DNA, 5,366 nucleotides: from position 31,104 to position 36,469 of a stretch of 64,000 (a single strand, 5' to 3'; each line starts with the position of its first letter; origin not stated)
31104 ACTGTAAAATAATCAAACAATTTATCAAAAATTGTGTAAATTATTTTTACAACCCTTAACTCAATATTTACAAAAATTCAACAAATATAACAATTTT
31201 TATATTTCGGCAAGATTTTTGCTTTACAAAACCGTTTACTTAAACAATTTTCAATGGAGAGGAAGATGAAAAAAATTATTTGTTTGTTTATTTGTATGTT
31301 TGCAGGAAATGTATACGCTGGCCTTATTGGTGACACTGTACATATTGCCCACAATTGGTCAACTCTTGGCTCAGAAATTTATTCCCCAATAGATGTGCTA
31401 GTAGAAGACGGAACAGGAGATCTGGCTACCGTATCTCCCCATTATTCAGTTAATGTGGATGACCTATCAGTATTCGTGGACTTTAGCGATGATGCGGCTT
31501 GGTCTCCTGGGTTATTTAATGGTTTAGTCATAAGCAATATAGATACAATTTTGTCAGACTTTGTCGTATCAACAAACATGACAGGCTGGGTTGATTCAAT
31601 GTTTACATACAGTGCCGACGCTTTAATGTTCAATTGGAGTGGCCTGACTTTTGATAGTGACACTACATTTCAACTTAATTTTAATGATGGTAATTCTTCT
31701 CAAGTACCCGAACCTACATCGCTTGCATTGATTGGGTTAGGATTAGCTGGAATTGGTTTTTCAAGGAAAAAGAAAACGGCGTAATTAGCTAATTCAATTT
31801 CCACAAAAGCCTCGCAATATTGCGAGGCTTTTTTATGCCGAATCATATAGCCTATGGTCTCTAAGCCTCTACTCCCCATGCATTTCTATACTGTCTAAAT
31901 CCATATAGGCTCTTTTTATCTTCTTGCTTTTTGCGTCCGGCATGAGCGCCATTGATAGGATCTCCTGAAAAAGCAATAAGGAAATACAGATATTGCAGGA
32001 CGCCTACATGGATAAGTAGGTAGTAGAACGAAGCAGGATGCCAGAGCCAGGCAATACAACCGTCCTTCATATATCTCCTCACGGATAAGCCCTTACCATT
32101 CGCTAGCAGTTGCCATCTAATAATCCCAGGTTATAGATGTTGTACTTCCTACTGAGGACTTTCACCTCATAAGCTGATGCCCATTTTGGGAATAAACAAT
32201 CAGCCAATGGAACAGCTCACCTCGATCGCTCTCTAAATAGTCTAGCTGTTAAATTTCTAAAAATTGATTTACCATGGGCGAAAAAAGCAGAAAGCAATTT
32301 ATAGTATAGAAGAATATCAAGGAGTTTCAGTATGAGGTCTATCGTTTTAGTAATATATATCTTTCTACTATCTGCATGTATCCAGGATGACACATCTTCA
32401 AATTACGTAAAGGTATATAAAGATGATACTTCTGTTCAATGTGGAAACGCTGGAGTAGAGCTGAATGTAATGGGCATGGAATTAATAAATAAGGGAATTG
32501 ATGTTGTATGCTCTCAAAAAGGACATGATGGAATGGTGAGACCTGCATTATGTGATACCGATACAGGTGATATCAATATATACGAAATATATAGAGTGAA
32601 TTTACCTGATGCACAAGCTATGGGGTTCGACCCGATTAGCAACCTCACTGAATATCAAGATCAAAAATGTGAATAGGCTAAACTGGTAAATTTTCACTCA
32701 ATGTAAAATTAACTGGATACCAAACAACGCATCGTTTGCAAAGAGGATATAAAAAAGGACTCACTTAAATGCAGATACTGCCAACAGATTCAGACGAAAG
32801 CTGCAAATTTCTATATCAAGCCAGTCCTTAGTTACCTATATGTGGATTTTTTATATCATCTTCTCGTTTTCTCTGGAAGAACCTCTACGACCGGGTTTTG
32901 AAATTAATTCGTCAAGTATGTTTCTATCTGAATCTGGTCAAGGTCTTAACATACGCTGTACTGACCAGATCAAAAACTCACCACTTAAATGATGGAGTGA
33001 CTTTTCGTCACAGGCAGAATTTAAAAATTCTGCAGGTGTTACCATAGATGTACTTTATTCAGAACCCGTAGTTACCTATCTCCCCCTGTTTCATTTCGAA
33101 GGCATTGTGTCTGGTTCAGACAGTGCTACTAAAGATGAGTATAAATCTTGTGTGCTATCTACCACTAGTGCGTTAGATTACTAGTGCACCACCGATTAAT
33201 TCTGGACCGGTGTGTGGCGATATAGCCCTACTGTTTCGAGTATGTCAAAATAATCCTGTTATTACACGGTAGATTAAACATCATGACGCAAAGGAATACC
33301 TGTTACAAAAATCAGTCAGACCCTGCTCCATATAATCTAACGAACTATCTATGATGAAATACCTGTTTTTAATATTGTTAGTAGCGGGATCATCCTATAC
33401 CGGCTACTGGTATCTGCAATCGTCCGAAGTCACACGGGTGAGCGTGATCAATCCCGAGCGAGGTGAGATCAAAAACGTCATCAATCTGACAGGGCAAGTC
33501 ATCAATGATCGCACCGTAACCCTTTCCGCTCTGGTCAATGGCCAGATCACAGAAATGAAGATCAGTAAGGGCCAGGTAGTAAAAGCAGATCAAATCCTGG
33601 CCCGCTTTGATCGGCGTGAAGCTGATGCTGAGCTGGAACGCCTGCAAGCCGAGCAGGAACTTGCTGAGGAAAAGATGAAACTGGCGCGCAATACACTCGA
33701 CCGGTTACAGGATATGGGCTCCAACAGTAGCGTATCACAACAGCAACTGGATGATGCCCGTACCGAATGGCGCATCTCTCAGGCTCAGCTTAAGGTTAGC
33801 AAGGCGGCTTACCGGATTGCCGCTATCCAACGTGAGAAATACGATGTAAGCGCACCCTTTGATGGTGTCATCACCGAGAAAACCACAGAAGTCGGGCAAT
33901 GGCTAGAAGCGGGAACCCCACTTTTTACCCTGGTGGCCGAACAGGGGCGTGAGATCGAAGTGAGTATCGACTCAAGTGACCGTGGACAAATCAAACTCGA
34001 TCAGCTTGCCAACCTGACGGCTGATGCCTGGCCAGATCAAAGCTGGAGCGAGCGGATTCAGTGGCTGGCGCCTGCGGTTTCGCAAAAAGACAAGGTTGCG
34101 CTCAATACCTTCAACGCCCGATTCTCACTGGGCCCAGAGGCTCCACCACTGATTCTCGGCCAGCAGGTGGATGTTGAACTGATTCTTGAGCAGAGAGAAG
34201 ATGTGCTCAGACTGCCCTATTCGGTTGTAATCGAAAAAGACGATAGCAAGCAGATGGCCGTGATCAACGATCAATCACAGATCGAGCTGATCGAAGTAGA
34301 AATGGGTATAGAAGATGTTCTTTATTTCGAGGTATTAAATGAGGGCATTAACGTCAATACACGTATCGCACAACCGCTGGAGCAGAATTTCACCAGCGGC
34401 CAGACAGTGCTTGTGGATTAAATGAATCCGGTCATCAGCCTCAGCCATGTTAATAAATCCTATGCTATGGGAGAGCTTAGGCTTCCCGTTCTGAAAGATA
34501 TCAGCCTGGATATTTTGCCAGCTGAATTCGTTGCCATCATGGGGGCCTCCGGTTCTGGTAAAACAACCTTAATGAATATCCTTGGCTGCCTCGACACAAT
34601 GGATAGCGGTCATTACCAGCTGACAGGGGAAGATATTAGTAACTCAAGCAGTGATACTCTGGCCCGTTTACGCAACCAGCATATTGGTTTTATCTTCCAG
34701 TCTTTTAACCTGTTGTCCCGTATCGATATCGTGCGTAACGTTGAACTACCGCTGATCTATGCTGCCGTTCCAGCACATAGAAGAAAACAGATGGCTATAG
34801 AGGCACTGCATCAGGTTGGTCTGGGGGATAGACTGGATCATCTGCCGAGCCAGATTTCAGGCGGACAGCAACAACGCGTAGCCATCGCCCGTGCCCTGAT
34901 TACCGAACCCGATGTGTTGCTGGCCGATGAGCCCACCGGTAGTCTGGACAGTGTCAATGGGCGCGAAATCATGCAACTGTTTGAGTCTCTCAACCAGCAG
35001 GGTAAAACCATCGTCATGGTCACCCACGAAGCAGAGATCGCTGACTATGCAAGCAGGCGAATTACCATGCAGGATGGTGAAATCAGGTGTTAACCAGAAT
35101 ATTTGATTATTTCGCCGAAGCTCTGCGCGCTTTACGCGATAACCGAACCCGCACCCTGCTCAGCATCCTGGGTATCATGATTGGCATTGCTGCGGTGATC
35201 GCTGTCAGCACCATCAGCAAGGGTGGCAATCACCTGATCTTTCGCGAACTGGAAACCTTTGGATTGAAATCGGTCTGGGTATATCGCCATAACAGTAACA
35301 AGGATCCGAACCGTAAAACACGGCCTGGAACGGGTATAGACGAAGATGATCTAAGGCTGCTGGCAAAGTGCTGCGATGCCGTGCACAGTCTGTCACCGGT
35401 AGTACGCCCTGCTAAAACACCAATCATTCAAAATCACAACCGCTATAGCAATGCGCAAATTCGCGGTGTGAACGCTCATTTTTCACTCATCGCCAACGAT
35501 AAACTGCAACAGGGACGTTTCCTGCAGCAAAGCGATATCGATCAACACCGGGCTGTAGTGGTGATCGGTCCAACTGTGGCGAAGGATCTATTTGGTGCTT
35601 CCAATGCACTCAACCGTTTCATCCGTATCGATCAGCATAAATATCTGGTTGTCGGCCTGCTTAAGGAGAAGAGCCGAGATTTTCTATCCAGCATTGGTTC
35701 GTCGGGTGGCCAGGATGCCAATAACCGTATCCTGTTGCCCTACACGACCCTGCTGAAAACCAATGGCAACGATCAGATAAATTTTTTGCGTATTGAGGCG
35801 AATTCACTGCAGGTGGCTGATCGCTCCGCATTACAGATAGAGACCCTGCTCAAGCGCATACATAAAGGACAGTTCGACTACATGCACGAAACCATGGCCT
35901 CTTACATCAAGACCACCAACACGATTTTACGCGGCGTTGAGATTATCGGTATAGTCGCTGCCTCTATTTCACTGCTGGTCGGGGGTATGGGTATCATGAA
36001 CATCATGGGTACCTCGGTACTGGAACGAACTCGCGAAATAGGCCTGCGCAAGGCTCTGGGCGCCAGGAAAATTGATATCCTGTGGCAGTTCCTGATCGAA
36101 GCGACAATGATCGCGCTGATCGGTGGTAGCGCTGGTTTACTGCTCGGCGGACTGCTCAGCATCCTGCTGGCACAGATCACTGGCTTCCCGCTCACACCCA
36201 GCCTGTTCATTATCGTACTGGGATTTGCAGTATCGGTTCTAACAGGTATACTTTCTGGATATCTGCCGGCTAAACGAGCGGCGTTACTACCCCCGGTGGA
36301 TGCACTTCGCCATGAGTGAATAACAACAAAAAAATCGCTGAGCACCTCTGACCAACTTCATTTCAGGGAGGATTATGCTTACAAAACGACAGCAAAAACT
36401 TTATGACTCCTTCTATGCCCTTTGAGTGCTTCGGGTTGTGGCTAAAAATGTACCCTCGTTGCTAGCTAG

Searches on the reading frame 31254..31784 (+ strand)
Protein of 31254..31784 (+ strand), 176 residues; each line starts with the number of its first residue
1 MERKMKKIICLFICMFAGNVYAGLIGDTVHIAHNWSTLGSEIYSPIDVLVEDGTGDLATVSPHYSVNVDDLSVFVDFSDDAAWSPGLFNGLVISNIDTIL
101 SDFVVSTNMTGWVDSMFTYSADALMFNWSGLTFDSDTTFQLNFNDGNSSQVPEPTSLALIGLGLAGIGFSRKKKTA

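Call 9: search_protein_families(library=ncbifam, proteins=[window:31254-31784:+], max_evalue=0.00001)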
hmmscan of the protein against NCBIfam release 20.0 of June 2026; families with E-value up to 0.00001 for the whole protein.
window:31254-31784:+ (176 aa): 5 families
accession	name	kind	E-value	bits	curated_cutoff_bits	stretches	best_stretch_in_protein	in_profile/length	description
NF033554.9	floc_PepA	equivalog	6.1e-11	42.6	80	1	99-175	190-261/261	flocculation-associated PEP-CTERM protein PepA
NF041538.1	PEP_EDSA_1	subfamily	4.7e-09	36.3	100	1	53-174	187-307/307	EDSAP-1 family PEP-CTERM protein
NF038125.1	PEP_CTERM_THxN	subfamily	1.7e-08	34.3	85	1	135-174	207-246/246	THxN family PEP-CTERM protein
TIGR02595.1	PEP_CTERM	domain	1.4e-06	28.7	16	1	151-174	1-24/24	PEP-CTERM sorting domain-containing protein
NF038129.1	PEP_NF038129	equivalog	4e-06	26.8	65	0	118-173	135-193/194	NF038129 family PEP-CTERM protein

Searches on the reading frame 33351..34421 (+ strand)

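Call 9: search_protein_families(library=ncbifam, proteins=[window:33351-34421:+], max_evalue=0.00001)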
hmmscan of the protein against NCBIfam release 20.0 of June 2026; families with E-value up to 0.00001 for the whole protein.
window:33351-34421:+ (356 aa): 16 families
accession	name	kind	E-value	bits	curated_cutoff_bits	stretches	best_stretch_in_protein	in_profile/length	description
TIGR01730.1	RND_mfp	subfamily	3.6e-47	160.9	94.9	1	30-328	1-295/322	efflux RND transporter periplasmic adaptor subunit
TIGR00999.1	8a0102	subfamily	1.4e-24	86.6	319.3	1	74-330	1-254/271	CzcB/NccB family metal efflux transporter periplasmic adaptor subunit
NF008606.0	PRK11578.1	equivalog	2.2e-24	86.3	342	1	4-335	11-356/371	macrolide transporter subunit MacA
NF008589.1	PRK11556.1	equivalog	4e-21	75.4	391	1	39-352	68-384/392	MdtA/MuxA family multidrug efflux RND transporter periplasmic adaptor subunit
TIGR00998.1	8a0101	subfamily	4.6e-16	58.7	390.8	2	145-241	184-283/334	EmrA/EmrK family multidrug efflux transporter periplasmic adaptor subunit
NF002939.0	PRK03598.1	equivalog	3.5e-15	56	393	1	143-242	184-283/332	secretion protein HlyD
NF007785.0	PRK10476.1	equivalog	2.5e-14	52.9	376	1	144-198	189-243/347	multidrug transporter subunit MdtN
NF045904.1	RND-peri-MexE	equivalog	2.1e-12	46.6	714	1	23-220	31-227/390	multidrug efflux RND transporter periplasmic adaptor subunit MexE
NF007850.1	PRK10559.1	equivalog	4.4e-11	42.4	400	1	56-198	41-182/303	p-hydroxybenzoic acid efflux pump subunit AaeA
TIGR01843.1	type_I_hlyD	subfamily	1.9e-10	40.3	208.65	0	39-154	26-141/422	HlyD family type I secretion periplasmic adaptor subunit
NF007132.1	PRK09578.1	equivalog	1.9e-10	40.1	512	1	15-174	25-184/396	MexX/AxyX family multidrug efflux RND transporter periplasmic adaptor subunit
NF033138.2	RND-peri-MexC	equivalog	8.4e-10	38.3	625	1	8-177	16-185/375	MexC family multidrug efflux RND transporter periplasmic adaptor subunit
NF000272.2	OqxA_adapt_sub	exception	2.6e-09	36.5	835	1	45-198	57-213/391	multidrug efflux RND transporter periplasmic adaptor subunit OqxA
NF007362.0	PRK09859.1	equivalog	4.3e-09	36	738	1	27-187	33-193/385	multidrug transporter subunit MdtE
TIGR03794.1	NHLM_micro_HlyD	equivalog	3.6e-08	32.7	156.2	1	39-162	41-166/421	NHLP bacteriocin system secretion protein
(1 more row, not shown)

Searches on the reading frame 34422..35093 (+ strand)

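Call 9: search_protein_families(library=ncbifam, proteins=[window:34422-35093:+], max_evalue=0.00001)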
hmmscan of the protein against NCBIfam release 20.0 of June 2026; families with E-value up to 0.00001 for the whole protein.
window:34422-35093:+ (223 aa): 186 families (the best 25 are shown)
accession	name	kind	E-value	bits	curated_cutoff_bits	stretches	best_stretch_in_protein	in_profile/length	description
NF007826.0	PRK10535.1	equivalog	6.1e-80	269.3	966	1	1-221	1-221/648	macrolide ABC transporter ATP-binding protein/permease MacB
NF038007.1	ABC_ATP_DarD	equivalog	2.2e-74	249.6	375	1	5-221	2-218/218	darobactin export ABC transporter ATP-binding protein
TIGR02211.1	LolD_lipo_ex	equivalog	4.9e-66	222.4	307.75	1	5-221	2-219/221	lipoprotein-releasing ABC transporter ATP-binding protein LolD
TIGR02982.1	heterocyst_DevA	subfamily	2.1e-64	217.1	295.8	1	4-221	1-219/220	ABC exporter ATP-binding subunit, DevA family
TIGR03608.1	L_ocin_972_ABC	subfamily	2.7e-62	209.9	254.85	1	10-215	4-205/206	putative bacteriocin export ABC transporter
NF007879.0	PRK10584.1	equivalog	1.2e-61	208.4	336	1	4-222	6-225/228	putative ABC transporter ATP-binding protein YbbA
TIGR02673.1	FtsE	equivalog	1.3e-61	208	264.85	1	4-219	1-213/214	cell division ATP-binding protein FtsE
NF008639.0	PRK11629.1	equivalog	1.4e-58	198.1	360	1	5-221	7-224/234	lipoprotein-releasing ABC transporter ATP-binding protein LolD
TIGR02315.1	ABC_phnC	equivalog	6.2e-50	169.9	266.1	1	5-221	2-224/243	phosphonate ABC transporter ATP-binding protein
TIGR01186.1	proV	subfamily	1.2e-46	159.4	326.6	1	24-221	9-208/363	betaine/proline/choline family ABC transporter ATP-binding protein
TIGR02314.1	ABC_MetN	equivalog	3.5e-46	157.8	499.7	1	5-211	2-208/343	methionine ABC transporter ATP-binding protein MetN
NF007027.0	PRK09493.1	equivalog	3.9e-46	157.3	379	1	5-221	2-214/240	glutamine ABC transporter ATP-binding protein GlnQ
TIGR03265.1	PhnT2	equivalog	2.1e-45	155.5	457.7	1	3-221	3-213/353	putative 2-aminoethylphosphonate ABC transporter ATP-binding protein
NF008428.0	PRK11264.1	equivalog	7.5e-45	153.1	406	1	23-221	18-222/250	L-cystine ABC transporter ATP-binding protein TcyN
TIGR03005.1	ectoine_ehuA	equivalog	2.4e-43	148.2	345.4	1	6-219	2-223/252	ectoine/hydroxyectoine ABC transporter ATP-binding protein EhuA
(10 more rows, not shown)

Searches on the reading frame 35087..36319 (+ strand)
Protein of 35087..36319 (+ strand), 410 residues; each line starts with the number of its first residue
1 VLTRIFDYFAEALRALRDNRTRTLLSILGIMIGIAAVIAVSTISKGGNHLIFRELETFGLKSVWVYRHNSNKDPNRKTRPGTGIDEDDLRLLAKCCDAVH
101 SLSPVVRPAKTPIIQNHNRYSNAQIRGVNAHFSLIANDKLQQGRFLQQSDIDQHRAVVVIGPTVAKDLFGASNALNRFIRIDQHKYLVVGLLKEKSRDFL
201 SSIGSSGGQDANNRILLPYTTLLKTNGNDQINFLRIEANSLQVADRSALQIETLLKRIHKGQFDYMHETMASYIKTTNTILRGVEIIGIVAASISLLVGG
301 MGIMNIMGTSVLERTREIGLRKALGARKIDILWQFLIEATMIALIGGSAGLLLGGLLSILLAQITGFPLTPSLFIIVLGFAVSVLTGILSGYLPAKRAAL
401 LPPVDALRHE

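Call 9: search_protein_families(library=ncbifam, proteins=[window:35087-36319:+], max_evalue=0.00001)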
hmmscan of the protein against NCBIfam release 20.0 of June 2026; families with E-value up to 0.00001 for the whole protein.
window:35087-36319:+ (410 aa): 3 families
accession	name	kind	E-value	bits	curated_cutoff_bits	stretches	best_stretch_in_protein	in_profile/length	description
NF007826.0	PRK10535.1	equivalog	4.3e-59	200.4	966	1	9-410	258-648/648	macrolide ABC transporter ATP-binding protein/permease MacB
TIGR03434.1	ADOP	subfamily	1.2e-36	126.2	622.3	1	117-410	521-803/803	ADOP family duplicated permease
TIGR02212.1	lolCE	equivalog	6.7e-15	54.9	362.45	1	23-410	24-411/411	lipoprotein-releasing ABC transporter permease subunit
